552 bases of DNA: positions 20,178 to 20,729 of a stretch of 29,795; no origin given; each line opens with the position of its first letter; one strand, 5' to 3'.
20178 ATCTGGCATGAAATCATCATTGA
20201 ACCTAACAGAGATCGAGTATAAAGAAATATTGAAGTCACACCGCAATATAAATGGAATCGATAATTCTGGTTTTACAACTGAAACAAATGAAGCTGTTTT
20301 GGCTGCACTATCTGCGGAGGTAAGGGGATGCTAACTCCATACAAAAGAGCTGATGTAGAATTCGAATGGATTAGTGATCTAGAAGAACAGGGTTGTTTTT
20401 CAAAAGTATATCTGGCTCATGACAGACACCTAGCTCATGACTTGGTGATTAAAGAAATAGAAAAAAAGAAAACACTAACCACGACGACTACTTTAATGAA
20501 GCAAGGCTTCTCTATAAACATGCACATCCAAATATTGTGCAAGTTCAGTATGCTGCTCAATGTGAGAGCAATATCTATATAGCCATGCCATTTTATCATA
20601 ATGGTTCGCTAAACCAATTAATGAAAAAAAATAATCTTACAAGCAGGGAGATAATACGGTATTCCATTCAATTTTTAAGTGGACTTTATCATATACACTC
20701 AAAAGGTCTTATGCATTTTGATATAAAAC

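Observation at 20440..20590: Kinase frame is split exactly at an A_AAA_AAG slippery heptamer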

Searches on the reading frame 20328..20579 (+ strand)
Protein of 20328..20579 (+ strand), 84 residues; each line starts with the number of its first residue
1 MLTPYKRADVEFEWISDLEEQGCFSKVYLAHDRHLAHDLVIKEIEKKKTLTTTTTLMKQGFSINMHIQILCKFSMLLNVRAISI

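Call 22: list_cluster_members(proteins=[window:20328-20579:+, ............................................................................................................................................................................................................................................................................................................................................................, window:20537-21370:+, window:20585-21370:+])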
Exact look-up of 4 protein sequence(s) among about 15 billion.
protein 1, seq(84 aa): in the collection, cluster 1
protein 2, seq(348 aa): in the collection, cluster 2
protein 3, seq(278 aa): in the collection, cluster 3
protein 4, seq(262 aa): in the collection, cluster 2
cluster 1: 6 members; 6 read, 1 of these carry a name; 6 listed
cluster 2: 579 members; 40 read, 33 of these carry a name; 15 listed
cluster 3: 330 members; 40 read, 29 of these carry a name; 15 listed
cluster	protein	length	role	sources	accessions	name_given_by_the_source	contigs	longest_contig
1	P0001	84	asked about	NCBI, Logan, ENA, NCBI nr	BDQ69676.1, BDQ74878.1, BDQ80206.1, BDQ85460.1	serine/threonine kinase [Escherichia coli] | putative serine/threonine kinase [Escherichia coli O26:H11 str. CVM10021]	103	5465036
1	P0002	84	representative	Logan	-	-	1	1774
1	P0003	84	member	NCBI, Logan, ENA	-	-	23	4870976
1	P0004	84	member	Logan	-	-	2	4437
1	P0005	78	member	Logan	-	-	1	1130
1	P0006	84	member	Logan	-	-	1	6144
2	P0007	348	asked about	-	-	serine/threonine-protein kinase [Escherichia coli] | serine/threonine protein kinase | Serine/threonine protein kinase n=40 Tax=root TaxID=1 RepID=A0A066Q342_ECOLX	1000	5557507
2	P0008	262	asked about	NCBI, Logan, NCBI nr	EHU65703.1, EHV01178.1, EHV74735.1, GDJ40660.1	putative serine/threonine kinase [Escherichia coli DEC6E] | putative serine/threonine kinase [Escherichia coli DEC3A]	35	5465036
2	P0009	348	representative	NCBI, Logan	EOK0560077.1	serine/threonine-protein kinase [Escherichia coli]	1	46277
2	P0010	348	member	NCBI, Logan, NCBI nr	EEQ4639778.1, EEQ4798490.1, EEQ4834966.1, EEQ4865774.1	serine/threonine protein kinase [Escherichia coli]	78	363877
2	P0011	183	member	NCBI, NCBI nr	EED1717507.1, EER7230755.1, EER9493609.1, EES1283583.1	serine/threonine-protein kinase, partial [Escherichia coli] | serine/threonine protein kinase [Escherichia coli]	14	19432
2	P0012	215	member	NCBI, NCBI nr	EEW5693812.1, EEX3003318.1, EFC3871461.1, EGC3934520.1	serine/threonine protein kinase, partial [Escherichia coli] | serine/threonine protein kinase [Escherichia coli]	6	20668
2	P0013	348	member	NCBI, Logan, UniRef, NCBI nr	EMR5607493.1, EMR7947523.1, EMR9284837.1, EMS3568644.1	serine/threonine protein kinase [Escherichia coli] | serine/threonine-protein kinase n=1 Tax=Escherichia coli TaxID=562 RepID=UPI0010AC9835 | serine/threonine-protein kinase [Escherichia coli]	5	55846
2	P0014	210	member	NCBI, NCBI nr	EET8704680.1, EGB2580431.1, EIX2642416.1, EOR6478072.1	serine/threonine protein kinase, partial [Escherichia coli] | serine/threonine protein kinase [Escherichia coli]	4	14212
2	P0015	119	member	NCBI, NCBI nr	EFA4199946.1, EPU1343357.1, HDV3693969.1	TPA: protein kinase, partial [Escherichia coli] | protein kinase [Escherichia coli O132]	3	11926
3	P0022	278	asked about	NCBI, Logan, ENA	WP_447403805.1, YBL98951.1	serine/threonine-protein kinase [Escherichia coli]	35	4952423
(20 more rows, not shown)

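Call 23: find_encoding_contigs(protein=P0001, flank=4000, max_places=10)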
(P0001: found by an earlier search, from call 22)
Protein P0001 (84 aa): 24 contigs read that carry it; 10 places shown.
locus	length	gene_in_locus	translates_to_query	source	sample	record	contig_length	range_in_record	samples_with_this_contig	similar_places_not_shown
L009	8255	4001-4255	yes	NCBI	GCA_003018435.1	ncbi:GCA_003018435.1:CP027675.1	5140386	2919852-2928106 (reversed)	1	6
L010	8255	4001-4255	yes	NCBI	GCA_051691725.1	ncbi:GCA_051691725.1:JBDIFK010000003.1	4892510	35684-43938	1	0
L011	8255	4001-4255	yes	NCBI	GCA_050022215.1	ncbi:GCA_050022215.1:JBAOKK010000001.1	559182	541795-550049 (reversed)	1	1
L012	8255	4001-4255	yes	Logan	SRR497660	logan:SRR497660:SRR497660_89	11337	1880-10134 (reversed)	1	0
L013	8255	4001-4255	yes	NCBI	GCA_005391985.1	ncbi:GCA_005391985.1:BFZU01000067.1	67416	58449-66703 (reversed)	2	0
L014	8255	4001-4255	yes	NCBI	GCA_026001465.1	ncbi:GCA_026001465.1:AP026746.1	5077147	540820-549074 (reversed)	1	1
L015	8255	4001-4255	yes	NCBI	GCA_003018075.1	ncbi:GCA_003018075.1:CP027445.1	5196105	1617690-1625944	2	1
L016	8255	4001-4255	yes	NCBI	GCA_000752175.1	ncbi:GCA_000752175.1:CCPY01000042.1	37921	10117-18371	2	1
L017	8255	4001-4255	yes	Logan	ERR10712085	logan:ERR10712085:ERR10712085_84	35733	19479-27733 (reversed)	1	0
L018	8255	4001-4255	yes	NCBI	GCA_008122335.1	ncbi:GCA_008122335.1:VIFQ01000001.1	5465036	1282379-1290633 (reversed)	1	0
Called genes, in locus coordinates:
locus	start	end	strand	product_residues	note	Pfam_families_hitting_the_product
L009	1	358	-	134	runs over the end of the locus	PF04492:Phage_rep_O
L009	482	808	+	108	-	PF01527:HTH_Tnp_1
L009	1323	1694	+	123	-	PF00665:rve, PF13683:rve_3, PF13333:rve_2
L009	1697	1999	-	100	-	PF05269:Phage_CII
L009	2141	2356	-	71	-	PF12844:HTH_19 (weak), PF13560:HTH_31, PF01381:HTH_3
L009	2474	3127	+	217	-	PF13560:HTH_31 (weak), PF01381:HTH_3, PF00717:Peptidase_S24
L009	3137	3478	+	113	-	PF11225:DUF3024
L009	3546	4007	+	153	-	-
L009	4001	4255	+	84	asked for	-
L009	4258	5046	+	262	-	PF00069:Pkinase, PF03109:ABC1 (weak), PF07714:PK_Tyr_Ser-Thr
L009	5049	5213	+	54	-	-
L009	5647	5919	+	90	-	PF25694:N_peptide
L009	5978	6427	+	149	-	-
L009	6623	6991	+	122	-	PF10800:DUF2528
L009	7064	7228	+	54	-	PF02061:Lambda_CIII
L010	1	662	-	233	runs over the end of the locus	PF06992:Phage_lambda_P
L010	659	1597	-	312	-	PF04492:Phage_rep_O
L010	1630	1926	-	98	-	PF05269:Phage_CII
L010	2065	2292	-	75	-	PF13384:HTH_23 (weak), PF12728:HTH_17 (weak), PF00376:MerR (faint)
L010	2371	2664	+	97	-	PF01381:HTH_3 (weak)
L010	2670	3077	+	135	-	PF00717:Peptidase_S24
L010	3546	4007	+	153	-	-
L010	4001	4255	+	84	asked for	-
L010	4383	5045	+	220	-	PF00069:Pkinase, PF07714:PK_Tyr_Ser-Thr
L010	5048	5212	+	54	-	-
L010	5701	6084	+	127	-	PF25694:N_peptide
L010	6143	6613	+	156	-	-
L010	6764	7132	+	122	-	PF10800:DUF2528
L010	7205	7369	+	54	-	PF02061:Lambda_CIII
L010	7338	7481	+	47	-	PF06301:Lambda_Kil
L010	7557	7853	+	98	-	PF06064:Gam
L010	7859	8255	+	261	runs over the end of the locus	PF03837:RecT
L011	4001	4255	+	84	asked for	-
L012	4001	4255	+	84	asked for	-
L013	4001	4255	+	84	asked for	-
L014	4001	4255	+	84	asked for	-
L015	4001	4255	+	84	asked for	-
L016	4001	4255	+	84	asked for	-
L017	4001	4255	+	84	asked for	-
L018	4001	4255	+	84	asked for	-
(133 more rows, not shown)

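Call 24: find_related_loci(query=P0007, collection=genome_contigs, flank=3000)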
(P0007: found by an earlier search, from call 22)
Query P0007 (348 aa) in genome_contigs; peptide patterns used: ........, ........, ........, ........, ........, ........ (x = any residue, [..] = any of these).
56 stretches matched a pattern; 2 encode a relative of the query (tblastn E <= 1e-3); 2 distinct loci.
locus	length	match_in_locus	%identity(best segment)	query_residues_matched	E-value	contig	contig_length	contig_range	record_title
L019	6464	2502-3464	51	1-326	1e-102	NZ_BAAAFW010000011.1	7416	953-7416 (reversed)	Tatumella punctata strain JCM 8885 sequence11, whole genome shotgun sequence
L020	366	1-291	100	252-348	4e-70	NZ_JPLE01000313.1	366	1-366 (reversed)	Xanthomonas pisi DSM 18956 Contig_322, whole genome shotgun sequence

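Call 34: search_protein_families(library=pfam, proteins=[P0007, P0001, P0022], max_evalue=0.01)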
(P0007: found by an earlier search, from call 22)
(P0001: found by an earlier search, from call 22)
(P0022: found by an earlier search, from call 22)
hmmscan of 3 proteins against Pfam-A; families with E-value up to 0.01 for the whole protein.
P0007 (348 aa): 4 families
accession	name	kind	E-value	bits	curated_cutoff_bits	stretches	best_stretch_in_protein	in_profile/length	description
PF00069.31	Pkinase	-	2.2e-46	158.8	31.7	1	21-260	9-253/263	Protein kinase domain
PF07714.23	PK_Tyr_Ser-Thr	-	4.6e-29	101.9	23.1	1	21-259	9-249/258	Protein tyrosine and serine/threonine kinase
PF03109.22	ABC1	-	4.5e-06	26.4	22.9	1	85-162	145-222/244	ABC1 atypical kinase-like domain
PF14531.12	Kinase-like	-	4.7e-05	23.2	25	1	119-201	157-244/289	Kinase-like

P0001 (84 aa): 0 families

P0022 (278 aa): 4 families
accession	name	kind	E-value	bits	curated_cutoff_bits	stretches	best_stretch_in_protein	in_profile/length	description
PF00069.31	Pkinase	-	4.7e-34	118.4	31.7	1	5-190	65-253/263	Protein kinase domain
PF07714.23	PK_Tyr_Ser-Thr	-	3.7e-19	69.5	23.1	1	9-189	72-249/258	Protein tyrosine and serine/threonine kinase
PF03109.22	ABC1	-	5.1e-06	26.2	22.9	1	24-92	154-222/244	ABC1 atypical kinase-like domain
PF14531.12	Kinase-like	-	4e-05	23.5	25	1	47-132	155-245/289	Kinase-like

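Call 35: search_protein_families(library=padloc, proteins=[P0007], max_evalue=0.01)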
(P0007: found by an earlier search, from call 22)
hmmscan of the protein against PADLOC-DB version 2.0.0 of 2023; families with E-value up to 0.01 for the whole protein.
P0007 (348 aa): 34 families (the best 25 are shown)
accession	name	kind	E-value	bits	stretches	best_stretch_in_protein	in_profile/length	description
PDLC04138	mad6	-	6.7e-50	168.7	1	21-295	61-337/659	mads_6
PDLC04042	PD-T4-6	-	1e-37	128.4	1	20-273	18-273/292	-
PDLC04053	PD-T4-6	-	6.4e-37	125.7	1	21-276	19-275/311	-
PDLC04047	PD-T4-6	-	1.3e-34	117.8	1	21-272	20-272/327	-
PDLC04054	PD-T4-6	-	2.7e-33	113.8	1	21-276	20-277/347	-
PDLC04057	PD-T4-6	-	2.8e-33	113.6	1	21-271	18-270/443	-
PDLC04060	PD-T4-6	-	1.7e-31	107.7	1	21-275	18-272/486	-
PDLC04055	PD-T4-6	-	2.3e-31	107.1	1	21-276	80-339/496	-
PDLC04048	PD-T4-6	-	2.9e-28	97.2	1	21-271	20-271/354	-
PDLC03920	MkoA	-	1.4e-27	94.5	1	19-275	15-280/1112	-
PDLC04043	PD-T4-6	-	6.7e-26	89.4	1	21-273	25-278/452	-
PDLC04061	PD-T4-6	-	2.8e-22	77.9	1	21-272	26-283/510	-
PDLC04044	PD-T4-6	-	6.9e-22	76.1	1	20-288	41-308/372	-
PDLC04062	PD-T4-6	-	6.2e-21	72.9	1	21-278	42-299/450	-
PDLC04039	PD-T4-6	-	1.9e-20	71.3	1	22-265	25-268/458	-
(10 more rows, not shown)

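Call 50: find_related_loci(query=P0007, collection=viral_contigs, flank=1500)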
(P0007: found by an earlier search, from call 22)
Query P0007 (348 aa) in viral_contigs; peptide patterns used: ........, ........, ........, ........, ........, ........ (x = any residue, [..] = any of these).
53 stretches matched a pattern; 51 encode a relative of the query (tblastn E <= 1e-3); 51 distinct loci.
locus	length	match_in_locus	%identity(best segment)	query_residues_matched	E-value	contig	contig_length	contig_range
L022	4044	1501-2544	100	1-348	0e+0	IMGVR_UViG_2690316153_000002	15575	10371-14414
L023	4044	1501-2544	100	1-348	0e+0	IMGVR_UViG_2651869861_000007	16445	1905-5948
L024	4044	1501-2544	100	1-348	0e+0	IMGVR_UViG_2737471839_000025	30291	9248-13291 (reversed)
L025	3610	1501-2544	100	1-348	0e+0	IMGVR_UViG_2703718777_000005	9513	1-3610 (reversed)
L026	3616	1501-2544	100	1-348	0e+0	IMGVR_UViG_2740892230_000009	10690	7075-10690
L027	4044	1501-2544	100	1-348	0e+0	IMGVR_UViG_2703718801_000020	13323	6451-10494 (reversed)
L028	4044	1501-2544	100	1-348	0e+0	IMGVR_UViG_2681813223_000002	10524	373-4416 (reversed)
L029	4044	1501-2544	100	1-348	0e+0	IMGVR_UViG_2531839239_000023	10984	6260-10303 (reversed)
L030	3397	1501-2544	100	1-348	0e+0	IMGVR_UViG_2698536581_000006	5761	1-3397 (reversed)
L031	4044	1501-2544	100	1-348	0e+0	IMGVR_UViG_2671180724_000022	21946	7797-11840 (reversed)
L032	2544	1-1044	100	1-348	0e+0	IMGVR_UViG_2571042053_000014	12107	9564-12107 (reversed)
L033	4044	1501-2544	100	1-348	0e+0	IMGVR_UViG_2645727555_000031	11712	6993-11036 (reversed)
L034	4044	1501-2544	100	1-348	0e+0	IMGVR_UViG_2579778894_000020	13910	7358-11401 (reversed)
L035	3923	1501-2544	100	1-348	0e+0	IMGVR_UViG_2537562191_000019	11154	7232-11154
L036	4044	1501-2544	100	1-348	0e+0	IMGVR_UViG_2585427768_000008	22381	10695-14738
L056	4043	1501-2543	100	1-348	0e+0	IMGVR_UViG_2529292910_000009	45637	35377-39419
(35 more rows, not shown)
